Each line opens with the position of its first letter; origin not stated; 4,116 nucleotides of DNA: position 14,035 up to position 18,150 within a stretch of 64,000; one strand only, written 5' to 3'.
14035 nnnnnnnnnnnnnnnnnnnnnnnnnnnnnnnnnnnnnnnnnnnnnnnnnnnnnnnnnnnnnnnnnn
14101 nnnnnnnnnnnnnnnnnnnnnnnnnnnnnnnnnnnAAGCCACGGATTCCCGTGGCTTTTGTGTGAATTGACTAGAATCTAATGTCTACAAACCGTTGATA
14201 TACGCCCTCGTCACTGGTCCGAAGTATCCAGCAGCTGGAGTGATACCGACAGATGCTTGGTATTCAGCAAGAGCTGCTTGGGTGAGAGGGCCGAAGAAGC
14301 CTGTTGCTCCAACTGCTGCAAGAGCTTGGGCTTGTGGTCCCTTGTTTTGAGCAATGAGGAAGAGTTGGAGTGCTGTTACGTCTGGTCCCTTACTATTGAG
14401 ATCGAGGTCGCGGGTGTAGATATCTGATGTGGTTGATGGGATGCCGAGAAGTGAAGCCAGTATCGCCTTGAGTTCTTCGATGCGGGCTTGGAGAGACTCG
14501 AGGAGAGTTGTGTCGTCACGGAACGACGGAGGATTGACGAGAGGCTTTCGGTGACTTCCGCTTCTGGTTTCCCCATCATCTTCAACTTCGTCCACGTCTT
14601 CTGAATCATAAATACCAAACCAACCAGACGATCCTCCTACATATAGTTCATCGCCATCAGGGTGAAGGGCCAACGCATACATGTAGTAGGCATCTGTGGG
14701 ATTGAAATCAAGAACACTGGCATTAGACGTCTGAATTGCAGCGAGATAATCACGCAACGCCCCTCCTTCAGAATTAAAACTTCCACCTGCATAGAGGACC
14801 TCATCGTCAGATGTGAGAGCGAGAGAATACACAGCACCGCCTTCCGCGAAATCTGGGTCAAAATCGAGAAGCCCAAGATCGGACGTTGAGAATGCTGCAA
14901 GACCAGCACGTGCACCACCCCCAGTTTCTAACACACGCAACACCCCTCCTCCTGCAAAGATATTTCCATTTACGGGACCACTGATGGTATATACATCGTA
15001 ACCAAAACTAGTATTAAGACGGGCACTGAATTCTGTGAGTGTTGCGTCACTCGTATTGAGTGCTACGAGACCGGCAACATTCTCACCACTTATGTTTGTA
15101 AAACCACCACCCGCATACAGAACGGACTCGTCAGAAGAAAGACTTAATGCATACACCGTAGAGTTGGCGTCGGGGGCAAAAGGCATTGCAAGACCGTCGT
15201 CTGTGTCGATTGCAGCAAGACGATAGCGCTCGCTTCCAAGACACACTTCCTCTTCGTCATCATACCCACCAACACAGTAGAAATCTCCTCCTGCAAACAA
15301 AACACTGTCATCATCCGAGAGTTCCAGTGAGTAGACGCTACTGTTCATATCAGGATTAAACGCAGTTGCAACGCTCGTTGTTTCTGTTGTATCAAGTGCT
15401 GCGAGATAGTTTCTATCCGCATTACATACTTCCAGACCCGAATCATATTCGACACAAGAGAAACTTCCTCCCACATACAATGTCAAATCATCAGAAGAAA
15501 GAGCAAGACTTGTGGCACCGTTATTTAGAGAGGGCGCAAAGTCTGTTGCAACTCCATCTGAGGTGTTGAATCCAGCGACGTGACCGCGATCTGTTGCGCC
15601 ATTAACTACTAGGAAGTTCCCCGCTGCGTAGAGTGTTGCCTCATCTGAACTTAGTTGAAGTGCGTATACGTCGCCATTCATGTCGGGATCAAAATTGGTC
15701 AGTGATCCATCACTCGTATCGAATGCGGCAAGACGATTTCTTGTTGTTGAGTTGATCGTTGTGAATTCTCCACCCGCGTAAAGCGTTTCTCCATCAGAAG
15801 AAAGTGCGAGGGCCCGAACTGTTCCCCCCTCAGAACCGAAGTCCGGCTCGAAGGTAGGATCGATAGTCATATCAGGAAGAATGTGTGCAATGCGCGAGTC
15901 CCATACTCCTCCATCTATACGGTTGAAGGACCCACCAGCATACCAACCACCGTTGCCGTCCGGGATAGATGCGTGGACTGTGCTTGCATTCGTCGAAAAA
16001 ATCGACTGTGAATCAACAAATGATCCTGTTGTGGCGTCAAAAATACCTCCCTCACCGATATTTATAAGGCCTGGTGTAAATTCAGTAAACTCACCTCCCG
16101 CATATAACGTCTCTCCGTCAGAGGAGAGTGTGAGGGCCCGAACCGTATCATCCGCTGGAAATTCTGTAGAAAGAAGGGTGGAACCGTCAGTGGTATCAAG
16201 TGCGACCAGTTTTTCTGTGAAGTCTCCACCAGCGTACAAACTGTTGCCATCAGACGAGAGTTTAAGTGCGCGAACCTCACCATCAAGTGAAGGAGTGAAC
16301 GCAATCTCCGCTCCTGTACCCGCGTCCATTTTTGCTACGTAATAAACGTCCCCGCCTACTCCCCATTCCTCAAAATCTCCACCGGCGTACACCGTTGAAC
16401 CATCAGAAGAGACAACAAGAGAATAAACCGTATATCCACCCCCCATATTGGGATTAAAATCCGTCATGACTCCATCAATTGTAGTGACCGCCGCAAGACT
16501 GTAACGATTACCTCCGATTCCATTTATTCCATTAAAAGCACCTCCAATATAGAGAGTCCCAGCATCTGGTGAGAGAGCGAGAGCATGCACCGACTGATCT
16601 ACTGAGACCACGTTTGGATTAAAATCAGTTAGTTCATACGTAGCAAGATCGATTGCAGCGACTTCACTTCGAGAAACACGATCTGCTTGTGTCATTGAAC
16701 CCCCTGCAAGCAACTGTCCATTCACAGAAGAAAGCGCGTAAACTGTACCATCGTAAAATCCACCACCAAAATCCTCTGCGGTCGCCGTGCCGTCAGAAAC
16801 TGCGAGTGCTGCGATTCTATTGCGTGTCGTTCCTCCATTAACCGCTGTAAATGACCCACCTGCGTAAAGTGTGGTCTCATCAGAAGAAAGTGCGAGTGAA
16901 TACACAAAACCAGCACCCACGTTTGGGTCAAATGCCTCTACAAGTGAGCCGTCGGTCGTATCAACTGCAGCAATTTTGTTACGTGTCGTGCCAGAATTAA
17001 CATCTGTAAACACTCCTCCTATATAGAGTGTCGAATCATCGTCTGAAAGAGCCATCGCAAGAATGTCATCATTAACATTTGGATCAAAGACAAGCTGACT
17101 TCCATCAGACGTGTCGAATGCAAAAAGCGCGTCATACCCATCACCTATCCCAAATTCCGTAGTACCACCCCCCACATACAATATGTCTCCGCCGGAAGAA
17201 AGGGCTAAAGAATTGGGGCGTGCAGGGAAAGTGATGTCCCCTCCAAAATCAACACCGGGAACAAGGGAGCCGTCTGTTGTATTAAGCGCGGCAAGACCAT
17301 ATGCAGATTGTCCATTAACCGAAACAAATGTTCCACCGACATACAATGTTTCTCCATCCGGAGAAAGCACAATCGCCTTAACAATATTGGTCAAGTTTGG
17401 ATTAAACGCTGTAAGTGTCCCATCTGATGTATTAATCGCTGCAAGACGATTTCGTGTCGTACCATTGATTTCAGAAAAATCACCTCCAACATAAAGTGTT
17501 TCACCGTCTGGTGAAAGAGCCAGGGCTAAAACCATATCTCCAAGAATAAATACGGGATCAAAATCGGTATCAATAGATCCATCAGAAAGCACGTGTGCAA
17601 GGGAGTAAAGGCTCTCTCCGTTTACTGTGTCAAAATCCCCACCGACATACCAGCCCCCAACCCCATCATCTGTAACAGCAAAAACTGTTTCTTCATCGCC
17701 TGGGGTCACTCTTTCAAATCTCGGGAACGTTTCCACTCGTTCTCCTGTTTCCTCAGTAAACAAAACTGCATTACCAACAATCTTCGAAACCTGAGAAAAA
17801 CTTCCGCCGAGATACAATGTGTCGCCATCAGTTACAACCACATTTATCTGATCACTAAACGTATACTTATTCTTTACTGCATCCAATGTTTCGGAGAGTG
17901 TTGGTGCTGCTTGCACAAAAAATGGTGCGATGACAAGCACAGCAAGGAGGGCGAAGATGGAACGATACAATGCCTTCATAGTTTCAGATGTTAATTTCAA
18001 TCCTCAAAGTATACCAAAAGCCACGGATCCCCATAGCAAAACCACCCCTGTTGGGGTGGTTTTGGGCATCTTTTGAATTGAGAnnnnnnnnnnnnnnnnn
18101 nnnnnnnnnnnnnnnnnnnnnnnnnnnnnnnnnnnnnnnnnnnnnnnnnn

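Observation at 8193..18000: Second array (P1-P3) of the same giant-protein family; two members lack the peptidoglycan-binding domain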

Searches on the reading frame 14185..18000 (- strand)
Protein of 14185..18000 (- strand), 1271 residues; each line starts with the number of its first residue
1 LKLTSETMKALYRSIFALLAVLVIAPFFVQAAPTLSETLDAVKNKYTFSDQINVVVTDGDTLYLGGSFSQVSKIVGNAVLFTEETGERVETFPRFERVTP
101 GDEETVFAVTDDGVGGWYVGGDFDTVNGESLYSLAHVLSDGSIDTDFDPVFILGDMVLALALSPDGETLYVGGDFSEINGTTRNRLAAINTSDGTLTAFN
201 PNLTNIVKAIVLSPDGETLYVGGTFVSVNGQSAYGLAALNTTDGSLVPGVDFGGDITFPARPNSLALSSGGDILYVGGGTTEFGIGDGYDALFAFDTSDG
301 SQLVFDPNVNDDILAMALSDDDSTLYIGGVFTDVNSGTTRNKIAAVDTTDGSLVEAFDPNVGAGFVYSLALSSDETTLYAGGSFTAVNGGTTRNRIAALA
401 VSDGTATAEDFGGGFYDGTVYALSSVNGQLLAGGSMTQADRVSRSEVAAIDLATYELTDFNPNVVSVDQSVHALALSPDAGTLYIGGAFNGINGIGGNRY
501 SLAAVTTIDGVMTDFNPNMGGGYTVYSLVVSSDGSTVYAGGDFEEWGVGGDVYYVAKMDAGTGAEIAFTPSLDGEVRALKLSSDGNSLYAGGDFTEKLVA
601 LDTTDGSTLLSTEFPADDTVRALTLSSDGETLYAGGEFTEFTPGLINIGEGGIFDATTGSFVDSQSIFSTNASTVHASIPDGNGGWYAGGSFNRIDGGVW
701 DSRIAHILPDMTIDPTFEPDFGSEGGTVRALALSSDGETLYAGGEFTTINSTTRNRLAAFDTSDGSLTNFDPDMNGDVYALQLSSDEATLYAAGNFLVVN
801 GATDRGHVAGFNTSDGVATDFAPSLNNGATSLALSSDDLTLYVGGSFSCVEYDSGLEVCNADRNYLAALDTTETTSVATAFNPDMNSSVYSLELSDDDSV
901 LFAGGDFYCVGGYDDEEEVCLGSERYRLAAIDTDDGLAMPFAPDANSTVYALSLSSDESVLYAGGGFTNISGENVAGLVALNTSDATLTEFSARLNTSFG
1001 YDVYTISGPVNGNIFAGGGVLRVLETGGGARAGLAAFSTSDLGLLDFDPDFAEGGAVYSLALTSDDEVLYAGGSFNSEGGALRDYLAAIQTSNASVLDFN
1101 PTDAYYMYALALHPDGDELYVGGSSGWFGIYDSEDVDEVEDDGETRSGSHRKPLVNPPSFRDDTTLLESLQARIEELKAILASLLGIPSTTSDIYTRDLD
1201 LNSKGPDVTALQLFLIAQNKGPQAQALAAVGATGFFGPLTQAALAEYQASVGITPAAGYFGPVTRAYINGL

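Call 5: search_protein_families(library=pfam, proteins=[window:14185-18000:-], max_evalue=0.01)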
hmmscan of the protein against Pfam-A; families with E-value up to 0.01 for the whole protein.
window:14185-18000:- (1271 aa): 7 families
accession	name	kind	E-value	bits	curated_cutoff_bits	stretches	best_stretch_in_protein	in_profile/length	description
PF12768.13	Rax2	-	6.7e-32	111.3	28.8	2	717-839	15-135/254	Rax2 C-terminal beta propeller domain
PF17164.10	DUF5122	-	1.4e-17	64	27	3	164-196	2-32/36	Domain of unknown function (DUF5122) beta-propeller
PF00400.38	WD40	-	1.4e-11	44.8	27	0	157-174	14-32/39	WD domain, G-beta repeat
PF20033.5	DUF6438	-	1.6e-11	44.9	30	0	949-974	16-41/116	Domain of unknown function (DUF6438)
PF23414.1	Beta-prop_EML_2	-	6e-08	32.8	90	0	569-635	35-99/266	Echinoderm microtubule-associated protein second beta-propeller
PF13360.13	PQQ_2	-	0.00026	21.2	27.6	0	555-617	5-64/233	Outer membrane protein assembly factor BamB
PF01471.23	PG_binding_1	-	0.00029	21.4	23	1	1205-1266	2-55/57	Putative peptidoglycan binding domain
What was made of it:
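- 14188..14412 (-): P3 peptidoglycan-binding domain (PG_binding_1 fold). Pfam 21.4 bits, just under the 23-bit cut-off (call 5).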

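Call 6: search_protein_families(library=ncbifam, proteins=[window:14185-18000:-], max_evalue=0.01)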
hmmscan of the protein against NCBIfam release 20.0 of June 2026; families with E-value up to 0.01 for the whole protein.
window:14185-18000:- (1271 aa): 3 families
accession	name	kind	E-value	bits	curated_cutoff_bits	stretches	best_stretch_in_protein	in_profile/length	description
TIGR03907.1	QH_beta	equivalog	4.1e-10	39.3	223.2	0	1107-1140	285-318/338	quinohemoprotein amine dehydrogenase subunit beta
NF052280.1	7_blade_YncE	equivalog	0.00052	18.9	400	0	256-276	295-315/338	7-bladed beta-propeller protein YncE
NF008351.0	PRK11138.1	equivalog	0.00073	18.1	423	0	877-938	80-142/394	outer membrane protein assembly factor BamB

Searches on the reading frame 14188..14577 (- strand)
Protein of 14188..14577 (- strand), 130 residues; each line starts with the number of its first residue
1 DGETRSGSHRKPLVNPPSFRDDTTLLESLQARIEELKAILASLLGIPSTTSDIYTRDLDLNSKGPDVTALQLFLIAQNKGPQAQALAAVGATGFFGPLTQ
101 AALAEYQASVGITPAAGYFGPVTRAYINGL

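Call 40: predict_structure(alignment_id=A2)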
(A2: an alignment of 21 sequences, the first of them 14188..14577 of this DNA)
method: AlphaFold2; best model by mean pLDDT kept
length: 130 residues; sequences in the alignment: 21
mean_pLDDT: 78.7   pTM: 0.59
mean pLDDT of the five models: 78.7, 78.4, 77.7, 77.3, 77.2
residues with pLDDT >= 90: 55; 70-90: 28; 50-70: 40; < 50: 7
segments of 3 or more residues with pLDDT < 50: 47-50
pLDDT, mean of each block of 10 residues (from residue 1): 59 53 62 68 52 83 93 90 90 95 95 93 89
secondary structure, 60 per line:
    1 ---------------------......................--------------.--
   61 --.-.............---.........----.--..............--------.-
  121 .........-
elements in order: H22-43 H65-77 H81-89 H97-110 H121-129
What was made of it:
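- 14449..14514 (-): P3 pre-PGBD helix (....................). In the AF2 model of the last 130 aa this is helix 22-43, pLDDT about 62-68, separated from the PGBD by a low-confidence linker (call 40).
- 14188..14412 (-): AF2 pLDDT 90 or above (call 40).
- On PG_binding_1 (PF01471) domain: In the AF2 model of the P3 C-terminus, residues 56-130 have pLDDT of 90 or above (call 40).
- AF2 places it apart from the PGBD in P3 (call 40).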

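Call 43: fold_search(model_id=the predicted structure, library=pdb)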
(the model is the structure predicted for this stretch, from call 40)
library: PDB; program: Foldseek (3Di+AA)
matches with E <= 10: 29; with E <= 0.001: 0
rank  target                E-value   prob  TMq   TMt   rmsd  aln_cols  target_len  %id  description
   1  9h68_B                8.4e-03  1.00  0.38  0.14   6.3        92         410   22  Crystal Structure of the spore gernation lytic transglycosylase SleC from Clostridioides difficile in its zymogenic fo (released 2025-02-12)
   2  9h68_A                1.7e-02  1.00  0.41  0.14   6.0        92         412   23  Crystal Structure of the spore gernation lytic transglycosylase SleC from Clostridioides difficile in its zymogenic fo (released 2025-02-12)
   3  5tv7_A                1.9e-02  1.00  0.46  0.38   1.9        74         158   26  2.05 Angstrom Resolution Crystal Structure of Peptidoglycan-Binding Protein from Clostridioides difficile in Complex w (released 2016-12-14)
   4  9h68_D                2.0e-02  1.00  0.38  0.13   5.2        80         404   24  Crystal Structure of the spore gernation lytic transglycosylase SleC from Clostridioides difficile in its zymogenic fo (released 2025-02-12)
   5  9h68_C                2.3e-02  0.99  0.40  0.14   6.1        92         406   23  Crystal Structure of the spore gernation lytic transglycosylase SleC from Clostridioides difficile in its zymogenic fo (released 2025-02-12)
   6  4c2e_A                2.6e-02  1.00  0.47  0.15   2.1        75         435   17  Crystal structure of the protease CtpB(S309A) present in a resting state (released 2013-12-04)
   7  6tci                  3.2e-02  1.00  0.44  0.76   2.2        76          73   24  The crystal structure of SleB N-terminal domain (released 2020-11-18)
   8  4c2c_A                3.6e-02  1.00  0.47  0.15   2.1        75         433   17  Crystal structure of the protease CtpB in an active state (released 2013-12-04)
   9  5nm7_A                6.3e-02  1.00  0.45  0.23   1.9        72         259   29  Crystal structure of Burkholderia AP3 phage endolysin (released 2018-02-14)
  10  4c2h_A                7.7e-02  1.00  0.47  0.15   2.1        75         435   17  Crystal structure of the CtpB(V118Y) mutant (released 2013-12-04)
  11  5nm7_G                1.1e-01  1.00  0.45  0.23   1.9        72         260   29  Crystal structure of Burkholderia AP3 phage endolysin (released 2018-02-14)
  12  4c2g_A                1.1e-01  1.00  0.47  0.15   2.1        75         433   17  Crystal structure of CtpB(S309A) in complex with a peptide having a Val-Pro-Ala C-terminus (released 2013-12-04)
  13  4g54                  1.4e-01  1.00  0.46  0.28   2.8        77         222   21  Crystal structure of a periplasmic domain of the EpsAB fusion protein of the Vibrio vulnificus type II secretion system (released 2013-01-30)
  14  4c2f_A                1.9e-01  1.00  0.46  0.15   2.1        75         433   17  Crystal structure of the CtpB R168A mutant present in an active conformation (released 2013-12-04)
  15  4lpq                  2.4e-01  0.99  0.46  0.30   1.9        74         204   28  Crystal structure of the L,D-transpeptidase (residues 123-326) from Xylanimonas cellulosilytica DSM 15894 (released 2013-11-13)
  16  3bkh                  3.3e-01  0.99  0.45  0.22   2.2        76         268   21  Crystal structure of the bacteriophage phiKZ lytic transglycosylase, gp144 (released 2008-01-08)
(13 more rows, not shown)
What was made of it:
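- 14188..14412 (-): Foldseek matches with probability 1.0 to the SleB N-domain 6tci, 5tv7, the AP3 endolysin 5nm7 and phiKZ gp144 3bkh (call 43).
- On PG_binding_1 (PF01471) domain: Foldseek gives probability 1.0 to the SleB N-domain 6tci (TM 0.76, rmsd 2.2 A over 76 columns), 5tv7, 5nm7 and 3bkh (call 43).
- Closest known: Secreted PG_binding_1. Same: The predicted fold matches the SleB N-domain, 5tv7, the AP3 endolysin and phiKZ gp144 (call 43).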
